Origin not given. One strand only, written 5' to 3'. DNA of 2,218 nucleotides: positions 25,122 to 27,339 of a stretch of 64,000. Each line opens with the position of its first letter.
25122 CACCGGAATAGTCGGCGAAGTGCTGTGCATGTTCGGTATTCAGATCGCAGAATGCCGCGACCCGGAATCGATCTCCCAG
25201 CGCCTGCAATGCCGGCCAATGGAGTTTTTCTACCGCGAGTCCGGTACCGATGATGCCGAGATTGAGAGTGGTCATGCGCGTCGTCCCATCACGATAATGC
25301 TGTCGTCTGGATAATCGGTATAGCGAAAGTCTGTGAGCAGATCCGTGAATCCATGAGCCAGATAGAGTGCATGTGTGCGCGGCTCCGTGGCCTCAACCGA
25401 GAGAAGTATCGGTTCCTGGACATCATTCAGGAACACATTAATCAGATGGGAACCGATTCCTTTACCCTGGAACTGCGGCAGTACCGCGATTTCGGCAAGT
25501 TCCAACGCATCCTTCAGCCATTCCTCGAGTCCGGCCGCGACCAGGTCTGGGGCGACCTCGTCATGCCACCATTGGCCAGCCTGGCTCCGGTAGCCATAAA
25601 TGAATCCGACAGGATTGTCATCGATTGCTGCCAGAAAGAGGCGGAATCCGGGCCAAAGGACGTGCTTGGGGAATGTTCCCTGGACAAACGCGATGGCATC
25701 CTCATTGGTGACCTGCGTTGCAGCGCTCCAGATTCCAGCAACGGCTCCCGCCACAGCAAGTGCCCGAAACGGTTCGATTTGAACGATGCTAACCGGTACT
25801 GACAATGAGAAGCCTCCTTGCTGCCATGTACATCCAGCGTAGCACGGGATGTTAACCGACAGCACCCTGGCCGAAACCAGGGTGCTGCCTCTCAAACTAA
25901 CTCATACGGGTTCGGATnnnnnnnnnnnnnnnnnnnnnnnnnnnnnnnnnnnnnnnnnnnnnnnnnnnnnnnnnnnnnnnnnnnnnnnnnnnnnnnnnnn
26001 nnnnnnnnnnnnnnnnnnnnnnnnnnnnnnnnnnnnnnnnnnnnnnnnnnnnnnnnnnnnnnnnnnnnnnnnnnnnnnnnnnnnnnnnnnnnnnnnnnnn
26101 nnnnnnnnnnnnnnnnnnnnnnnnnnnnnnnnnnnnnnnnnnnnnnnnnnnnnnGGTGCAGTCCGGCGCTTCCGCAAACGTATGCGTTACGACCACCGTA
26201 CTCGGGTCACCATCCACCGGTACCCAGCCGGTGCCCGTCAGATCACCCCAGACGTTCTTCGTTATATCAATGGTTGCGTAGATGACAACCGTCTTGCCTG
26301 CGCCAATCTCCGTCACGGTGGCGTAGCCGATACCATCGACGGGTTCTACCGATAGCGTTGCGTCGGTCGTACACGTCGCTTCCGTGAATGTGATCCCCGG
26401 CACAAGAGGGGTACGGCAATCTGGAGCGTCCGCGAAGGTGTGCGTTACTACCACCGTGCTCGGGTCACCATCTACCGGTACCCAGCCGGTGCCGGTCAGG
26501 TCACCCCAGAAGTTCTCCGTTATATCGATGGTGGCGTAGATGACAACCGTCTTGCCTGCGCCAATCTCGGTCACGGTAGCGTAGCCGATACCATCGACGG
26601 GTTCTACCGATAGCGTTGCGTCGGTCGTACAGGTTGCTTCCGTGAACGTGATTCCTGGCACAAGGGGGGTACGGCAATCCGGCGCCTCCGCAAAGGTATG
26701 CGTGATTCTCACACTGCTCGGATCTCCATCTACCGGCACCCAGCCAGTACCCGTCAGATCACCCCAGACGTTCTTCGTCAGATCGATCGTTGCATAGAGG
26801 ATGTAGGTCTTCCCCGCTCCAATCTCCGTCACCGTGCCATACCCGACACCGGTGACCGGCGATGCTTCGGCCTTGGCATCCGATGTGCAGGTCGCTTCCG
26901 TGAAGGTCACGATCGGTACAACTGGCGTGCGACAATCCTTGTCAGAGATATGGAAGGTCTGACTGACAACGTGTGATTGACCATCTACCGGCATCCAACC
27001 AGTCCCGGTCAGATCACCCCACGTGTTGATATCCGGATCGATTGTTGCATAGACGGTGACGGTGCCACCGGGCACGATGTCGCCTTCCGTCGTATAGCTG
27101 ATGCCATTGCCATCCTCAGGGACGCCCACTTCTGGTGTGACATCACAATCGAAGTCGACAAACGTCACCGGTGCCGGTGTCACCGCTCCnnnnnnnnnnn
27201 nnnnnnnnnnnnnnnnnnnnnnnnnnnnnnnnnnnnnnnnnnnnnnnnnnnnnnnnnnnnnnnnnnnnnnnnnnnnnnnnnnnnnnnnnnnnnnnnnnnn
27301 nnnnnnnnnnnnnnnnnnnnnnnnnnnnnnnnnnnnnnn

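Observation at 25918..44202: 18-kb cell-surface island: three PNTGSG-signal giants plus wall-remodelling enzymes, but no sortase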

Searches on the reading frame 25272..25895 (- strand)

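Call 4: search_protein_families(library=pfam, proteins=[window:25272-25895:-], max_evalue=0.01)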
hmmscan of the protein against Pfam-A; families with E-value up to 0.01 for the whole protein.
window:25272-25895:- (207 aa): 4 families
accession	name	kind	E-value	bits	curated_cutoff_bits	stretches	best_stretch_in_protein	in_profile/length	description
PF00583.31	Acetyltransf_1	-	3.2e-10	40.8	20.7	1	81-183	27-116/116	Acetyltransferase (GNAT) family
PF13508.13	Acetyltransf_7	-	1.1e-09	38.9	27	1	84-184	3-83/84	Acetyltransferase (GNAT) domain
PF13673.13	Acetyltransf_10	-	0.00022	21.7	23.6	1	128-186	49-110/128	Acetyltransferase (GNAT) domain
PF14542.12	Acetyltransf_CG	-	0.0084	16.7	30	0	130-161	24-55/80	GCN5-related N-acetyl-transferase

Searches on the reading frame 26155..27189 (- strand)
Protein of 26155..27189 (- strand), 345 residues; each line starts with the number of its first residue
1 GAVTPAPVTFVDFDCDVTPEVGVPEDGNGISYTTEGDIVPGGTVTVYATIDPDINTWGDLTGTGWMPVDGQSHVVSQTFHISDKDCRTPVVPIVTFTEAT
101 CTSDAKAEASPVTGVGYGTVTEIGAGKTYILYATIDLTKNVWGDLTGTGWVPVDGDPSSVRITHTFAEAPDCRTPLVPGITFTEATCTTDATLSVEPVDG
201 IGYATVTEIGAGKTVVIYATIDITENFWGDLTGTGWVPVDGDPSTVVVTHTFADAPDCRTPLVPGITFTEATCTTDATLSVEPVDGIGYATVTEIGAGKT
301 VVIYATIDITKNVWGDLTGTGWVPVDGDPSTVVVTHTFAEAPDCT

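Call 66: find_homologous_proteins(query=window:26155-27189:-, max_evalue=0.001)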
Query window:26155-27189:- (345 aa): 1 proteins with E <= 0.001 among 8000 candidates.
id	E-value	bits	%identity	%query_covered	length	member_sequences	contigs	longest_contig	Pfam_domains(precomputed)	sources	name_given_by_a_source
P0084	2.4e-5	42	33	59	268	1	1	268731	-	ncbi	ncbi:MAG: hypothetical protein R2848_02505 [Thermomicrobiales bacterium]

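Call 67: find_encoding_contigs(protein=P0084, flank=10000, max_places=2)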
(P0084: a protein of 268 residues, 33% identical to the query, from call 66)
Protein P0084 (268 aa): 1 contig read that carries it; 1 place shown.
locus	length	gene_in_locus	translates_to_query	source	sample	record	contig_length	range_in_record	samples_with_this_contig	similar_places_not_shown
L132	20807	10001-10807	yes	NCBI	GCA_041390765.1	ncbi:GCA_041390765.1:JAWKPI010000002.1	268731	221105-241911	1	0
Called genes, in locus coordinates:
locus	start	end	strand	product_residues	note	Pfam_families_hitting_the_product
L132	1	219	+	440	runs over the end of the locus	PF07690:MFS_1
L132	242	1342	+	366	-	PF00282:Pyridoxal_deC, PF00266:Aminotran_5, PF01212:Beta_elim_lyase (weak), PF00155:Aminotran_1_2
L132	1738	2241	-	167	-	PF08020:DUF1706, PF11716:MDMPI_N (weak), PF12867:DinB_2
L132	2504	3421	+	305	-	-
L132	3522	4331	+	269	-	PF00106:adh_short, PF08659:KR, PF23441:SDR (weak), PF13561:adh_short_C2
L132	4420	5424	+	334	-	-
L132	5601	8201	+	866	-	PF25873:WHD_MalT, PF17874:TPR_MalT, PF00196:GerE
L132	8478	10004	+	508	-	-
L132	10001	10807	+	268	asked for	-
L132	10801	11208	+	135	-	-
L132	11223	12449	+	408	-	-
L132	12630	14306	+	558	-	-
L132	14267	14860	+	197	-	-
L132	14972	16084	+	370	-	PF01168:Ala_racemase_N, PF14031:D-ser_dehydrat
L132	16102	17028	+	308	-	PF02558:ApbA, PF08546:ApbA_C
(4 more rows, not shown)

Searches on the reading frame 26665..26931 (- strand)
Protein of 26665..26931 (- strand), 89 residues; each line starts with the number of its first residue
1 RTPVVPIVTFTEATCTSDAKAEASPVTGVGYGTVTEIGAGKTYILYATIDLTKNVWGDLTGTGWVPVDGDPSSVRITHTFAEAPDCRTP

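Call 70: predict_structure(alignment_id=A6)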
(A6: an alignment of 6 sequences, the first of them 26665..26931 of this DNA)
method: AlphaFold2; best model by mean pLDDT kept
length: 89 residues; sequences in the alignment: 6
mean_pLDDT: 88.3   pTM: 0.74
mean pLDDT of the five models: 88.3, 87.0, 86.0, 83.6, 82.4
residues with pLDDT >= 90: 42; 70-90: 44; 50-70: 3; < 50: 0
segments of 3 or more residues with pLDDT < 50: none
pLDDT, mean of each block of 10 residues (from residue 1): 85 89 89 88 93 88 91 93 77
secondary structure, 60 per line:
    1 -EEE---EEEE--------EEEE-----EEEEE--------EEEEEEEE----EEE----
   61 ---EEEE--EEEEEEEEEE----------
elements in order: E2-4 E8-11 E20-23 E29-33 E42-49 E54-56 E64-67 E70-79

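Call 72: fold_search(model_id=the predicted structure, library=pdb)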
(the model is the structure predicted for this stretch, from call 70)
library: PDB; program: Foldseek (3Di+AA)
matches with E <= 10: 617; with E <= 0.001: 0
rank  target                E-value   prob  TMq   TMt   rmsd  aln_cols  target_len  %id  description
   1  6d7i                  8.2e-01  0.12  0.25  0.11   6.8        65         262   20  CTX-M-14 Apoenzyme D233N Point Mutant (released 2019-07-24)
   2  7nir_F                9.2e-01  0.21  0.30  0.28   8.9        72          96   10  1918 H1N1 Viral influenza polymerase heterotrimer with Nb8191 core (released 2021-12-01)
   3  4ibx_A                1.0e+00  0.16  0.28  0.12   5.6        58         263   12  Crystal structure of stabilized TEM-1 beta-lactamase variant v.13 (released 2013-04-03)
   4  6v6g                  1.1e+00  0.11  0.25  0.11   6.7        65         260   20  Crystal structure of CTX-M-14 E166A/P167S/D240G beta-lactamase (released 2020-04-22)
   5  7k2w                  1.1e+00  0.11  0.25  0.11   6.8        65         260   20  Crystal structure of CTX-M-14 E166A/K234R Beta-lactamase in complex with hydrolyzed cefotaxime (released 2020-11-04)
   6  5top_A                1.1e+00  0.11  0.25  0.11   6.8        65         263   20  Atomic Resolution X-Ray Crystal Structure of a Ruthenocene Conjugated Beta-Lactam Antibiotic in Complex with CTX-M-14  (released 2017-11-08)
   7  4blm_A                1.1e+00  0.08  0.23  0.11   7.6        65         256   18  BETA-LACTAMASE OF BACILLUS LICHENIFORMIS 749(SLASH)C. REFINEMENT AT 2 ANGSTROMS RESOLUTION AND ANALYSIS OF HYDRATION (released 1993-01-15)
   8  7k2x_E                1.1e+00  0.10  0.25  0.11   6.8        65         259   20  Crystal structure of CTX-M-14 E166A/K234R Beta-lactamase (released 2020-11-04)
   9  1i2s_A                1.1e+00  0.08  0.23  0.11   7.7        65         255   20  BETA-LACTAMASE FROM BACILLUS LICHENIFORMIS BS3 (released 2002-03-13)
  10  3gmw_A                1.2e+00  0.15  0.28  0.12   5.6        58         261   14  Crystal Structure of Beta-Lactamse Inhibitory Protein-I (BLIP-I) in Complex with TEM-1 Beta-Lactamase (released 2009-03-31)
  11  8gii_B                1.2e+00  0.15  0.28  0.12   6.2        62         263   10  TEM-1 Beta Lactamase Variant 80.a (released 2024-04-17)
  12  6cyq_A                1.2e+00  0.10  0.25  0.11   6.8        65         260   20  Crystal structure of CTX-M-14 S70G/N106S beta-lactamase in complex with hydrolyzed cefotaxime (released 2018-10-10)
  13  7zpv                  1.2e+00  0.10  0.25  0.11   6.8        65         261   20  Room temperature SSX crystal structure of CTX-M-14 (released 2022-11-16)
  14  6cyu                  1.3e+00  0.10  0.25  0.11   6.8        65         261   20  Crystal structure of CTX-M-14 S70G/N106S/D240G beta-lactamase in complex with hydrolyzed cefotaxime (released 2018-10-10)
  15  7uon                  1.3e+00  0.10  0.25  0.11   6.8        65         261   20  CTX-M-14 Y105W mutant (released 2023-01-25)
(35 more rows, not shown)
